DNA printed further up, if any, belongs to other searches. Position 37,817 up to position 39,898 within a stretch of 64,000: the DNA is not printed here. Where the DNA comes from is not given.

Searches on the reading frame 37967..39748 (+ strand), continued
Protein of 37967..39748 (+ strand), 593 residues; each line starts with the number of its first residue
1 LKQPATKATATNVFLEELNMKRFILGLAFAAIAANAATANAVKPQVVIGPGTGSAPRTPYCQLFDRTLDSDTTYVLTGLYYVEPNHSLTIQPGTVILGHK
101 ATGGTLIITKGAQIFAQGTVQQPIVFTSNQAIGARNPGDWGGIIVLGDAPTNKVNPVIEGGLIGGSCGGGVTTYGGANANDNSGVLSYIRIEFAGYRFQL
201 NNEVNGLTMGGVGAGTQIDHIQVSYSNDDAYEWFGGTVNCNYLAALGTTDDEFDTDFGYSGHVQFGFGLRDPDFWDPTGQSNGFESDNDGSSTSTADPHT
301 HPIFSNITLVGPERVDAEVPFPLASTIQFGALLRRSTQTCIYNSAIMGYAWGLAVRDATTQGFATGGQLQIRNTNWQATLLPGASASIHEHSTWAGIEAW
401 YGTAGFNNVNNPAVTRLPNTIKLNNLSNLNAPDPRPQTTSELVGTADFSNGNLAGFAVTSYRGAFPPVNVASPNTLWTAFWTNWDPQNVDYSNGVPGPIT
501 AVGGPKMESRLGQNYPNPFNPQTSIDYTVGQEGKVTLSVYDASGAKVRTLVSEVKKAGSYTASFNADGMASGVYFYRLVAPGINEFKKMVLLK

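Call 107: get_annotated_region(hit=H29, flank=9000)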
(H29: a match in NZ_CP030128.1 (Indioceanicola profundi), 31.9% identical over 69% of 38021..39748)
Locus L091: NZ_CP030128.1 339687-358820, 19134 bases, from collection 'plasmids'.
description: Indioceanicola profundi strain SCSIO 08040 plasmid unnamed2, complete sequence
organism: Indioceanicola profundi (NCBI taxid 2220096)
taxonomy: Bacteria; Pseudomonadota; Alphaproteobacteria; Rhodospirillales; Azospirillaceae; Indioceanicola; Indioceanicola profundi
host: -; source: sediment; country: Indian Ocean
typing (MOB-suite, as given by PLSDB): non-mobilizable
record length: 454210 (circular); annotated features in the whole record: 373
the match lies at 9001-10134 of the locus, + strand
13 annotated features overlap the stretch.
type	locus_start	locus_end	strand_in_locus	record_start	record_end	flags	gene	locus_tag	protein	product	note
CDS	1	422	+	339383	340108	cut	-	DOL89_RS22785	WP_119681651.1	FkbM family methyltransferase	-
CDS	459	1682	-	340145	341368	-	-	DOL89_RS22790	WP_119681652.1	glycosyltransferase family 4 protein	-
CDS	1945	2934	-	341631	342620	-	-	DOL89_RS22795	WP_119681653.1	NAD-dependent epimerase/dehydratase family protein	-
CDS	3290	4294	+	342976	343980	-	-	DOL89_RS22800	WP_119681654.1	UDP-glucuronic acid decarboxylase family protein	-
CDS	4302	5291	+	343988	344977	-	galE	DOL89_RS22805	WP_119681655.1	UDP-glucose 4-epimerase GalE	GO:0006012 - galactose metabolic process [Evidence IEA]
CDS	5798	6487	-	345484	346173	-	-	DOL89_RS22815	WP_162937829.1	winged helix DNA-binding protein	GO:0006355 - regulation of DNA-templated transcription [Evidence IEA]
CDS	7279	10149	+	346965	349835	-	-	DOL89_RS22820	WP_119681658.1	hypothetical protein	-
CDS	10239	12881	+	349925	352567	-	-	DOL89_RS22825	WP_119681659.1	TonB-dependent receptor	-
CDS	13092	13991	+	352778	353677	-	-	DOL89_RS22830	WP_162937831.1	type II secretion system protein N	-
CDS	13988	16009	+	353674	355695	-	gspD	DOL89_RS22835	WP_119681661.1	type II secretion system secretin GspD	GO:0015628 - protein secretion by the type II secretion system [Evidence IEA]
CDS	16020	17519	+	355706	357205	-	gspE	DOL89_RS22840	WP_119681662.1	type II secretion system ATPase GspE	GO:0015628 - protein secretion by the type II secretion system [Evidence IEA]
CDS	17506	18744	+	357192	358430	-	gspF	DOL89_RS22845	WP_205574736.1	type II secretion system inner membrane protein GspF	GO:0015628 - protein secretion by the type II secretion system [Evidence IEA]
CDS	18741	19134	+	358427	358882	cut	gspG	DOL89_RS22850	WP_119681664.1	type II secretion system major pseudopilin GspG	GO:0015628 - protein secretion by the type II secretion system [Evidence IEA]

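Call 108: get_annotated_region(hit=H26, flank=9000)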
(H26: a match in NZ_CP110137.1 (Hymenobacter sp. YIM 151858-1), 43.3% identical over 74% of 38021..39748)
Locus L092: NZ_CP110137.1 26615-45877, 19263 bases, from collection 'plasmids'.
description: Hymenobacter sp. YIM 151858-1 plasmid unnamed1
organism: Hymenobacter sp. YIM 151858-1 (NCBI taxid 2987688)
taxonomy: Bacteria; Bacteroidota; Cytophagia; Cytophagales; Hymenobacteraceae; Hymenobacter; Hymenobacter sp. YIM 151858-1
host: -; source: whole organism,soil sample; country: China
typing (MOB-suite, as given by PLSDB): non-mobilizable
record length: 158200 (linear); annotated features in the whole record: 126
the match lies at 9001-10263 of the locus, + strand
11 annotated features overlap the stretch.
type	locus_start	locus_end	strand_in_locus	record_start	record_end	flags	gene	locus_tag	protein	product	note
CDS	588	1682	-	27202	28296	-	-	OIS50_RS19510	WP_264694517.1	porin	-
CDS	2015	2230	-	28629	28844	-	-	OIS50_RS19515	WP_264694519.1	PID-CTERM protein-sorting domain-containing protein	-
CDS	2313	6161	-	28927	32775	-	-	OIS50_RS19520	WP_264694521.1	T9SS type A sorting domain-containing protein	-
CDS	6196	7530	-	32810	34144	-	-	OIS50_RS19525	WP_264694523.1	DNA/RNA non-specific endonuclease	-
CDS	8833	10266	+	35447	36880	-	-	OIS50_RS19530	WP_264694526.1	cell shape-determining protein MreB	-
CDS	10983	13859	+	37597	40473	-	-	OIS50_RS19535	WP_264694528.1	TonB-dependent receptor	-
CDS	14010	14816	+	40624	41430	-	-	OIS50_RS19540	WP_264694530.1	hypothetical protein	-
CDS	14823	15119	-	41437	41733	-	-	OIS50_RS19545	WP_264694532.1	hypothetical protein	-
CDS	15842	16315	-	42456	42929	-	-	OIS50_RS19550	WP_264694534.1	hypothetical protein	-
CDS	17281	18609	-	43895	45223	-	-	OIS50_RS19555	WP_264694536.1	GH1 family beta-glucosidase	GO:0030245 - cellulose catabolic process [Evidence IEA]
CDS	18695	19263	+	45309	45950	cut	-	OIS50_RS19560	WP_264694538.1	hypothetical protein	-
